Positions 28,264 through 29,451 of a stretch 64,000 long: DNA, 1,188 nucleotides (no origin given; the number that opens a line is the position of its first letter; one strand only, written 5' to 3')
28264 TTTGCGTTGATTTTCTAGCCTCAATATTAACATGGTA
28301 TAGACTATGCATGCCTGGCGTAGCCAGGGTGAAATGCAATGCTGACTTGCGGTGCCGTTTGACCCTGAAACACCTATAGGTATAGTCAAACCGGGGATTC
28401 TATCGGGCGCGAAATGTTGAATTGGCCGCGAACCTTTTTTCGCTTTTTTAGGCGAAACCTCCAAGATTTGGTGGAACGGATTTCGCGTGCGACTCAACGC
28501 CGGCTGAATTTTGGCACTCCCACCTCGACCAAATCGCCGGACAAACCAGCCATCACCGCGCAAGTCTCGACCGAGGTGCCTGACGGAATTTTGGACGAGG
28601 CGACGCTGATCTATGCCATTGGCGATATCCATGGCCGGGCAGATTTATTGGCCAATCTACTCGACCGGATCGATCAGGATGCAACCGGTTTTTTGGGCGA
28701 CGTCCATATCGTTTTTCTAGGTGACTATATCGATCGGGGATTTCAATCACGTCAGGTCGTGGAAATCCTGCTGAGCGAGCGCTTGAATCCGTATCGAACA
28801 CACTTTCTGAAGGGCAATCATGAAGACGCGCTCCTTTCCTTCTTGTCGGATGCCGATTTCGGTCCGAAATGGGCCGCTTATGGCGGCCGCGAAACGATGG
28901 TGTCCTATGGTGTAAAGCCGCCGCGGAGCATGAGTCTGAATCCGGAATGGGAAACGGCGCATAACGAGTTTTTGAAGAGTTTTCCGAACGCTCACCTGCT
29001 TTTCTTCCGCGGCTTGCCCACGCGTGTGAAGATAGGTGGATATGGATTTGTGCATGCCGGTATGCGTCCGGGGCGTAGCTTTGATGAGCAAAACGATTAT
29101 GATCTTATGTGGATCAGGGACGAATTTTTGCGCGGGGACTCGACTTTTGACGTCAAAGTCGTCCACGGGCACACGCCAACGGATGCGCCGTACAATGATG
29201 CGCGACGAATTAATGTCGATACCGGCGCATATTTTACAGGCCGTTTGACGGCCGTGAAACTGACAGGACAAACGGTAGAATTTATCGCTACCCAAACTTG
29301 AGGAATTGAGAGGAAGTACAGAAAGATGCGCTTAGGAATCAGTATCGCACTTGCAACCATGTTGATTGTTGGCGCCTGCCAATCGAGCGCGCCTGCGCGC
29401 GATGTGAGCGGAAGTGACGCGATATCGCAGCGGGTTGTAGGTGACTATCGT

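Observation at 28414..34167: PPP-family metallophosphatase occupies the Wzb position next to wza and a BY-kinase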

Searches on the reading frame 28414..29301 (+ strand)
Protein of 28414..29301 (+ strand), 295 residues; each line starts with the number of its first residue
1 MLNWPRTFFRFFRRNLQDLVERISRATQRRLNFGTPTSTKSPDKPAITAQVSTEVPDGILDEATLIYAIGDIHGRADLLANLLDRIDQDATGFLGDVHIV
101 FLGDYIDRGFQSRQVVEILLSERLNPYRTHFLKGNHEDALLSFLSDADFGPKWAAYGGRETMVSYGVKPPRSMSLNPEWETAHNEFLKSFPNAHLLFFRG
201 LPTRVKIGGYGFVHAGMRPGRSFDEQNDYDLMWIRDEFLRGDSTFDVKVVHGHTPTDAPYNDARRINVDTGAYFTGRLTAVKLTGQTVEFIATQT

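Call 3: search_protein_families(library=pfam, proteins=[window:28414-29301:+], max_evalue=0.01)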
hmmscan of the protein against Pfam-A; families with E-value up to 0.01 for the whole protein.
window:28414-29301:+ (295 aa): 1 family
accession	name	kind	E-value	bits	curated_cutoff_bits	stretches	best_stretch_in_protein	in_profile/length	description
PF00149.33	Metallophos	-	1.6e-15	58.5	21.5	1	66-261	3-160/191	Calcineurin-like phosphoesterase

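Call 5: search_protein_families(library=ncbifam, proteins=[window:28414-29301:+], max_evalue=0.01)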
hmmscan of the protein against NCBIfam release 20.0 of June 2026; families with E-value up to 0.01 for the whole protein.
window:28414-29301:+ (295 aa): 5 families
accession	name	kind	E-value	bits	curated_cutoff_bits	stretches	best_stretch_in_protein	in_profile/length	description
NF010148.0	PRK13625.1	equivalog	3.8e-13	49.5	340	2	247-284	186-223/245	bis(5'-nucleosyl)-tetraphosphatase PrpE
TIGR04075.1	bacter_Pnkp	equivalog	8.1e-13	47.4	750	1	68-288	184-408/851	polynucleotide kinase-phosphatase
NF001204.0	PRK00166.1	equivalog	6e-12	45.4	176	1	66-143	3-73/276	symmetrical bis(5'-nucleosyl)-tetraphosphatase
NF008516.0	PRK11439.1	equivalog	7.2e-09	36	326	1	66-158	19-101/218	protein-serine/threonine phosphatase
NF007425.0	PRK09968.1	equivalog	4e-07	29.9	332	1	65-159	16-100/218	protein-serine/threonine phosphatase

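Call 8: find_homologous_proteins(query=window:28414-29301:+, max_evalue=0.00001)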
Query window:28414-29301:+ (295 aa): 7893 proteins with E <= 0.00001 among 8000 candidates; the best 120 are listed.
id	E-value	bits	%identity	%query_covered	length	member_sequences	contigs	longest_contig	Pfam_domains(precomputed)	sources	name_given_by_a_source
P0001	3.1e-192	655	97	100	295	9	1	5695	PF00149.34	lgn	-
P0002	1.6e-172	591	86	100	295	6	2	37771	PF00149.34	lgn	-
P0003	1.9e-153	528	80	100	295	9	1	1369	PF00149.34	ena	-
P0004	1.9e-147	508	77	100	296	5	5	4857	PF00149.34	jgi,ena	-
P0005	2.9e-147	508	77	100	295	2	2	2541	PF00149.34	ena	-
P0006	8.0e-147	506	86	85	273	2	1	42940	PF00149.34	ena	-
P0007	2.2e-145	502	74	100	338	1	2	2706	PF00149.34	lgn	-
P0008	8.9e-145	500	75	100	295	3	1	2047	PF00149.34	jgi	-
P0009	1.9e-142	492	73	100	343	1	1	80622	PF00149.34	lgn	-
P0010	2.6e-141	488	73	100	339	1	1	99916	PF00149.34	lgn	-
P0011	4.3e-137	474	74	96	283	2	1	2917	PF00149.34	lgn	-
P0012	2.2e-132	459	70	100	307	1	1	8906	PF00149.34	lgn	-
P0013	8.3e-132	457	84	78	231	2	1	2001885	PF00149.34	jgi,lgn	-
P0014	1.6e-126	440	70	94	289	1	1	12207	PF00149.34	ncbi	-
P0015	4.2e-126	438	66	99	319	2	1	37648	PF00149.34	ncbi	ncbi:MAG: metallophosphoesterase family protein [Pseudomonadota bacterium]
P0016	9.3e-125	434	78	80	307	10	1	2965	PF00149.34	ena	-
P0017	4.9e-124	432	66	98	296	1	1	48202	PF00149.34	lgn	-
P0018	7.6e-124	431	72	89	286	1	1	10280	PF00149.34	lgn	-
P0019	7.6e-123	428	65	100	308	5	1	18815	PF00149.34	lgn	-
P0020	3.8e-122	425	67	98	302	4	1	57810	PF00149.34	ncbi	-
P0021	2.5e-120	419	64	98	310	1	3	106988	PF00149.34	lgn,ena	-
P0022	3.0e-120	419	66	99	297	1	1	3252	PF00149.34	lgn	-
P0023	2.1e-118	413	69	88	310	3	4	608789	PF00149.34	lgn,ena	-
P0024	9.4e-117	408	67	89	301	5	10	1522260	PF00149.34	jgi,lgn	jgi:serine/threonine protein phosphatase 1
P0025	1.2e-116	407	63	98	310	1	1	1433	PF00149.34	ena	-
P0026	1.1e-115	404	62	100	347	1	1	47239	PF00149.34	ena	-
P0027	1.3e-115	404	65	97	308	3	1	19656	PF00149.34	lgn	-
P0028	2.4e-115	403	70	85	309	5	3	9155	PF00149.34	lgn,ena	-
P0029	6.1e-114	398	72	79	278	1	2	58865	PF00149.34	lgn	-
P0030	3.5e-113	396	65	92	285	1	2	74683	PF00149.34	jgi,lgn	-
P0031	9.6e-113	395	64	92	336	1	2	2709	PF00149.34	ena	-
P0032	2.0e-112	393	69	81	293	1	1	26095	PF00149.34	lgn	-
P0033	5.4e-111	389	65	88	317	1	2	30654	PF00149.34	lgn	-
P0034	1.4e-110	387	64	93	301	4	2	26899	PF00149.34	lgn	-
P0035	1.9e-110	387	63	91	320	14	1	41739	PF00149.34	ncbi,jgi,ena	-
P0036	9.4e-110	385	79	72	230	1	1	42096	PF00149.34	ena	-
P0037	5.8e-109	382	59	97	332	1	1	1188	PF00149.34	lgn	-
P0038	1.6e-108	381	57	98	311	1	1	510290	PF00149.34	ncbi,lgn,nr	ncbi:MAG: metallophosphoesterase family protein [Henriciella sp.]|nr:metallophosphoesterase family p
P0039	3.0e-105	370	75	72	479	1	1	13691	PF08659.17,PF13561.13,PF00149.34,PF23441.1,PF00106.32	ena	-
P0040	1.6e-100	354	61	83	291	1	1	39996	PF00149.34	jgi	-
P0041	5.9e-99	349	62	83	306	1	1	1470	PF00149.34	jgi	-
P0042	8.3e-98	345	59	85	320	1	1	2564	PF00149.34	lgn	-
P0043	4.7e-97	343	57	87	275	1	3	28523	PF00149.34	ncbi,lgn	-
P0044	5.0e-97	343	60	81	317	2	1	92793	PF00149.34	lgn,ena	-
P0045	1.4e-96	341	58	88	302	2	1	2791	PF00149.34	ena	-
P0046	3.5e-96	340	55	94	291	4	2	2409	PF00149.34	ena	-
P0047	3.7e-96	340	61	79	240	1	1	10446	PF00149.34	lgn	-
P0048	1.4e-95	338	58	86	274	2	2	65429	PF00149.34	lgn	-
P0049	1.7e-95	338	56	88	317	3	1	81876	PF00149.34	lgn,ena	-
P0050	6.3e-95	336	56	88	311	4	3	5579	PF00149.34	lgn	-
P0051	1.3e-94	335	55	91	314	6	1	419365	PF00149.34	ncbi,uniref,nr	ncbi:metallophosphoesterase family protein [Henriciella sp.]|uniref:metallophosphoesterase family pr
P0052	1.6e-94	335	58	84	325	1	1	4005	PF00149.34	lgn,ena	-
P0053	3.7e-94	334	57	88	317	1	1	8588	PF00149.34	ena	-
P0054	5.4e-94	333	59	82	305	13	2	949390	PF00149.34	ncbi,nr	ncbi:metallophosphoesterase family protein [Henriciella mobilis]|nr:metallophosphoesterase family pr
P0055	1.1e-93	332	57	85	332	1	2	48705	PF00149.34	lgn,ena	-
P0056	1.7e-93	331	51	95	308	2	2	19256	PF00149.34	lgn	-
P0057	1.7e-93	331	57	89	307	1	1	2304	PF00149.34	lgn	-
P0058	2.3e-93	331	51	99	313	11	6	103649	PF00149.34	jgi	jgi:serine/threonine protein phosphatase 1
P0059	4.6e-93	330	55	92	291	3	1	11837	PF00149.34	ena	-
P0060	5.1e-93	330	53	99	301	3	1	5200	PF00149.34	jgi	jgi:serine/threonine protein phosphatase 1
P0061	6.3e-93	329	58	82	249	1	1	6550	PF00149.34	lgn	-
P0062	6.6e-93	329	60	80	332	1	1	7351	PF00149.34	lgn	-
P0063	4.0e-92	327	54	91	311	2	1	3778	PF00149.34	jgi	-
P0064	1.1e-91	325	59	80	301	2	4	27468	PF00149.34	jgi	-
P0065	1.8e-91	325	57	87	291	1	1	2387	PF00149.34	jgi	-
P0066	7.8e-91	323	54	92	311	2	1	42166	PF00149.34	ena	-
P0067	3.5e-90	320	58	85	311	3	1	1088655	PF00149.34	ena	-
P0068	3.8e-90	320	52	97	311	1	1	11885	PF00149.34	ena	-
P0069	5.5e-90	320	54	87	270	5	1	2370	PF00149.34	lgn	-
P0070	6.2e-90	320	54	94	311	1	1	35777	PF00149.34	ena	-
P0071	6.5e-90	320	58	81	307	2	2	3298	PF00149.34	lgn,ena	-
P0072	9.6e-90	319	56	86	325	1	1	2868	PF00149.34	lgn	-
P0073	1.2e-89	319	51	97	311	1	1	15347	PF00149.34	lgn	-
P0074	2.0e-89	318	54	92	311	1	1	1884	PF00149.34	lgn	-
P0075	5.0e-89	317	54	88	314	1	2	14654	PF00149.34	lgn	-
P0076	6.7e-89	316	58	80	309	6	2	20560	PF00149.34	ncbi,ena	-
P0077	9.7e-89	316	54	87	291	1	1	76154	PF00149.34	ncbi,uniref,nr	ncbi:metallophosphoesterase family protein [Henriciella aquimarina]|uniref:metallophosphoesterase fa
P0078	1.7e-88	315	51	100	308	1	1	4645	PF00149.34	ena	-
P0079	2.2e-88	315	50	95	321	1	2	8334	PF00149.34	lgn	-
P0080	6.5e-88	313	54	87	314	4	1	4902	PF00149.34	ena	-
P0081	7.3e-88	313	58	77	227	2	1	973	PF00149.34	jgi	jgi:serine/threonine protein phosphatase 1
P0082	1.3e-87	312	51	96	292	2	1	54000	PF00149.34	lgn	-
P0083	2.1e-87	311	50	97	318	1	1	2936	PF00149.34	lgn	-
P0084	6.7e-87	310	52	87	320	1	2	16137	PF00149.34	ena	-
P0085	3.9e-86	307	55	88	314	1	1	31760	PF00149.34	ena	-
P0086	4.9e-85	304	56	78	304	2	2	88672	PF00149.34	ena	-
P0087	6.2e-85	303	53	88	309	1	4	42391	PF00149.34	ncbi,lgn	-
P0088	9.7e-85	303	55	78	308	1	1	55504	PF00149.34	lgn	-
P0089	1.6e-84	302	56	78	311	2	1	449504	PF00149.34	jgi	-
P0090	4.4e-84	300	51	91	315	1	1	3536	PF00149.34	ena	-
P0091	1.5e-82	295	54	85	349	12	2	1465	PF00149.34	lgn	-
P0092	2.5e-82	295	52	85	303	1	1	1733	PF00149.34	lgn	-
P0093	2.8e-82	294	53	85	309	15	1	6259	PF00149.34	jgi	jgi:serine/threonine protein phosphatase 1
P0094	3.8e-82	294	54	82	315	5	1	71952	PF00149.34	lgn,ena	-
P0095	7.9e-82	293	57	78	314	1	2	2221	PF00149.34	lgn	-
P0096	1.0e-81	293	48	98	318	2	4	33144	PF00149.34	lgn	-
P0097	1.1e-81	293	49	95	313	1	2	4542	PF00149.34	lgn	-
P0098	1.3e-81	292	56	78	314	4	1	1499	PF00149.34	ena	-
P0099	2.4e-81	291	52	85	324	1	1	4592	PF00149.34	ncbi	-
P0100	3.2e-81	291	53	81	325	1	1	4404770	PF00149.34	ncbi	-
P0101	4.2e-81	291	48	95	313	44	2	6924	PF00149.34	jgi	-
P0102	5.2e-81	290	50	84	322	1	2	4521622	PF00149.34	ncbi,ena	-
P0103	5.6e-81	290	48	98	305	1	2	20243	PF00149.34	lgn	-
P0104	5.7e-81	290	53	85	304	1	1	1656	PF00149.34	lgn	-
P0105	6.5e-81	290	51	91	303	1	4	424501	PF00149.34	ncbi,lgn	-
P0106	8.0e-81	290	54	82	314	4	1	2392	PF00149.34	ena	-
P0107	8.6e-81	290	52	86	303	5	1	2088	PF00149.34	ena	-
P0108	1.1e-80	289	52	87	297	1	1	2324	PF00149.34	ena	-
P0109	1.2e-80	289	57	80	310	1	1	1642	PF00149.34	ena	-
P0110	1.5e-80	289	52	83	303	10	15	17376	PF00149.34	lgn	-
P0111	1.9e-80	289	50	84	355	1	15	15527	PF00149.34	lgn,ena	-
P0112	1.9e-80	288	55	78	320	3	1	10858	PF00149.34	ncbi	-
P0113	2.0e-80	288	52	83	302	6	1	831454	PF00149.34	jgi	jgi:serine/threonine protein phosphatase 1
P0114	2.1e-80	288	51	84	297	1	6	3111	PF00149.34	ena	-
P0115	2.3e-80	288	52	87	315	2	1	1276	PF00149.34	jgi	jgi:serine/threonine protein phosphatase 1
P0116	2.5e-80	288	52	81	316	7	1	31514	PF00149.34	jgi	jgi:serine/threonine protein phosphatase 1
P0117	2.8e-80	288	55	78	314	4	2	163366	PF00149.34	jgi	-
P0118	3.1e-80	288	47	95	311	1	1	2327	PF00149.34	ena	-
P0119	3.2e-80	288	50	87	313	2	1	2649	PF00149.34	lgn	-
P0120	3.2e-80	288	47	95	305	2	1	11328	PF00149.34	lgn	-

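Call 13: find_related_loci(query=A1, collection=genome_contigs, flank=10000)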
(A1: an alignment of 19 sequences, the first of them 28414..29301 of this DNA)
Query A1 (295 aa) in genome_contigs; peptide patterns used: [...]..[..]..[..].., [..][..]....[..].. (x = any residue, [..] = any of these).
600 stretches matched a pattern (row limit reached: there are more); 578 encode a relative of the query (tblastn E <= 1e-3); the best 80 are kept; 80 distinct loci.
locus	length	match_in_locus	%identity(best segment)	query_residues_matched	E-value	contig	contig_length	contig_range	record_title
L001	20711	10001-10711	53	54-293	4e-84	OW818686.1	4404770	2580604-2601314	metagenome genome assembly, chromosome: 1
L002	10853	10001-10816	48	20-293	7e-82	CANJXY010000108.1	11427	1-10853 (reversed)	MAG: Hyphomonadaceae bacterium isolate RH-23may17-841 genome assembly, contig: RH-23may17-C44892, whole genome shotgun s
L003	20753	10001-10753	50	45-293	9e-78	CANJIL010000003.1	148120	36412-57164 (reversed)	MAG: Hyphomonadaceae bacterium isolate RH-23may17-1076 genome assembly, contig: RH-23may17-C643, whole genome shotgun se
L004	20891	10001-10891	45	10-293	2e-77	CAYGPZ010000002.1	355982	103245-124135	MAG TPA_asm: uncultured Hyphomonadaceae bacterium isolate ERP117304_co3_137 genome assembly, contig: NODE_13_length_3559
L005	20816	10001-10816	50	18-291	1e-76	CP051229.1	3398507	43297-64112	MAG: Hyphomonas sp. isolate ih12 chromosome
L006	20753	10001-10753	51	37-291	1e-73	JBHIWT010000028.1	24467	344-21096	MAG: Hyphomonadaceae bacterium isolate MAG31 WDNA05_bin.15.orig_28, whole genome shotgun sequence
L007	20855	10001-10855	43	14-293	4e-72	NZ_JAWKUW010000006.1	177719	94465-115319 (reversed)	MAG: Hyphomonas sp. isolate BC3.34 BC3.34.fa-6, whole genome shotgun sequence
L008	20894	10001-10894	42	10-293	3e-70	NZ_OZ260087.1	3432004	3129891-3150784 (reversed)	MAG: Hyphomonas sp. isolate C9799-m1-bin12 chromosome 1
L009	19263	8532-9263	48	62-293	1e-69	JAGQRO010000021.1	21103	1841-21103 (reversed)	MAG: Hyphomonas sp. isolate HKST-UBA05 2010_20225, whole genome shotgun sequence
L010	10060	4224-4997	45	46-295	2e-67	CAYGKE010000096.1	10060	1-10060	MAG TPA_asm: uncultured Hyphomonas sp. isolate ERP117304_co1_156 genome assembly, contig: NODE_6112_length_10060_cov_8.3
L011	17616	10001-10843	41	21-293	3e-66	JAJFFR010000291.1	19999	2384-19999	MAG: Robiginitomaculum sp. isolate OFTM279 OFTM279_290, whole genome shotgun sequence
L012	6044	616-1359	47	49-294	2e-63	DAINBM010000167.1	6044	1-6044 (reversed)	MAG TPA_asm: Caulobacteraceae bacterium isolate CTOTU22517 NODE_1896_length_6044_cov_4.420938, whole genome shotgun sequ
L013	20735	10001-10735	45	45-293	3e-63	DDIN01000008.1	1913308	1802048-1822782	MAG TPA_asm: Hyphomonadaceae bacterium UBA1849 UBA1849_contig_58, whole genome shotgun sequence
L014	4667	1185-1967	44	21-294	2e-62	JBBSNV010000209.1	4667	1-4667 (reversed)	MAG: Reyranellales bacterium isolate LS6_sbin.13 LS6_sbin.13_K_268415_L_4667_cov_7.0000, whole genome shotgun sequence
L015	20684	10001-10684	49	66-293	2e-62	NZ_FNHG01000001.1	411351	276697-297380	Maricaulis salignorans strain DSM 16077, whole genome shotgun sequence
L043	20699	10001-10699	42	66-295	2e-54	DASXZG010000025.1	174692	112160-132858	MAG TPA_asm: Caulobacteraceae bacterium isolate SMAG_U4845 k141_1863210, whole genome shotgun sequence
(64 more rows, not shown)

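Call 16: search_solved_structures(query=window:28414-29301:+, max_evalue=0.001, show_alignments=2)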
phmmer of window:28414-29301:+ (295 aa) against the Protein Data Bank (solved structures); distinct sequences matched with E-value up to 0.001: 87 (the best 60 are shown).
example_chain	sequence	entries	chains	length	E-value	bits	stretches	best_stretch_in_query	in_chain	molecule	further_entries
5vjv_A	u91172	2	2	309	1.6e-10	44.1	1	66-145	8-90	Rhizobiales-like phosphatase 2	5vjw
1g5b_A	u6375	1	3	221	1e-09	41.4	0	66-158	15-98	SERINE/THREONINE PROTEIN PHOSPHATASE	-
2z72_A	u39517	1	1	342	5.6e-08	35.7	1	31-141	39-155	Protein-tyrosine-phosphatase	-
2zbm_A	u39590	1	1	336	5.6e-08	35.7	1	31-141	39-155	Protein-tyrosine-phosphatase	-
1v73_A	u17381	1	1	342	5.8e-08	35.6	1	31-141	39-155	psychrophilic phosphatase I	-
9tp7_A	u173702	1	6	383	1.3e-07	34.5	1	65-141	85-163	Serine/threonine-protein phosphatase BSU1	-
7n6g_4D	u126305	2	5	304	1.3e-07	34.5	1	59-141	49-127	FAP15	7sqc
4j6o_A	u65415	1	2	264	3.6e-07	33.1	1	68-284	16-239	Metallophosphoesterase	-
9tp8_A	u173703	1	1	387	6.4e-07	32.2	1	65-141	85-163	Serine/threonine-protein phosphatase BSU1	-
1s70_A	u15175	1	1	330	8.3e-07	31.9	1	66-141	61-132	Serine/threonine protein phosphatase PP1-beta (or delta) catalytic subunit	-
6obr_A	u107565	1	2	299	1.8e-06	30.7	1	66-142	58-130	Serine/threonine-protein phosphatase PP1-alpha catalytic subunit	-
8a8f_A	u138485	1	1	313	2e-06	30.6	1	65-141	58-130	Serine/threonine-protein phosphatase PP1-2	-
7qwj_A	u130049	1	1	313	2e-06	30.6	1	65-141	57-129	Serine/threonine-protein phosphatase PP1-2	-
6obs_A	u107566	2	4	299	2.1e-06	30.5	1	66-142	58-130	Serine/threonine-protein phosphatase PP1-alpha catalytic subunit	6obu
1u32_A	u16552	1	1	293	2.3e-06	30.4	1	66-141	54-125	Serine/threonine protein phosphatase PP1-gamma catalytic subunit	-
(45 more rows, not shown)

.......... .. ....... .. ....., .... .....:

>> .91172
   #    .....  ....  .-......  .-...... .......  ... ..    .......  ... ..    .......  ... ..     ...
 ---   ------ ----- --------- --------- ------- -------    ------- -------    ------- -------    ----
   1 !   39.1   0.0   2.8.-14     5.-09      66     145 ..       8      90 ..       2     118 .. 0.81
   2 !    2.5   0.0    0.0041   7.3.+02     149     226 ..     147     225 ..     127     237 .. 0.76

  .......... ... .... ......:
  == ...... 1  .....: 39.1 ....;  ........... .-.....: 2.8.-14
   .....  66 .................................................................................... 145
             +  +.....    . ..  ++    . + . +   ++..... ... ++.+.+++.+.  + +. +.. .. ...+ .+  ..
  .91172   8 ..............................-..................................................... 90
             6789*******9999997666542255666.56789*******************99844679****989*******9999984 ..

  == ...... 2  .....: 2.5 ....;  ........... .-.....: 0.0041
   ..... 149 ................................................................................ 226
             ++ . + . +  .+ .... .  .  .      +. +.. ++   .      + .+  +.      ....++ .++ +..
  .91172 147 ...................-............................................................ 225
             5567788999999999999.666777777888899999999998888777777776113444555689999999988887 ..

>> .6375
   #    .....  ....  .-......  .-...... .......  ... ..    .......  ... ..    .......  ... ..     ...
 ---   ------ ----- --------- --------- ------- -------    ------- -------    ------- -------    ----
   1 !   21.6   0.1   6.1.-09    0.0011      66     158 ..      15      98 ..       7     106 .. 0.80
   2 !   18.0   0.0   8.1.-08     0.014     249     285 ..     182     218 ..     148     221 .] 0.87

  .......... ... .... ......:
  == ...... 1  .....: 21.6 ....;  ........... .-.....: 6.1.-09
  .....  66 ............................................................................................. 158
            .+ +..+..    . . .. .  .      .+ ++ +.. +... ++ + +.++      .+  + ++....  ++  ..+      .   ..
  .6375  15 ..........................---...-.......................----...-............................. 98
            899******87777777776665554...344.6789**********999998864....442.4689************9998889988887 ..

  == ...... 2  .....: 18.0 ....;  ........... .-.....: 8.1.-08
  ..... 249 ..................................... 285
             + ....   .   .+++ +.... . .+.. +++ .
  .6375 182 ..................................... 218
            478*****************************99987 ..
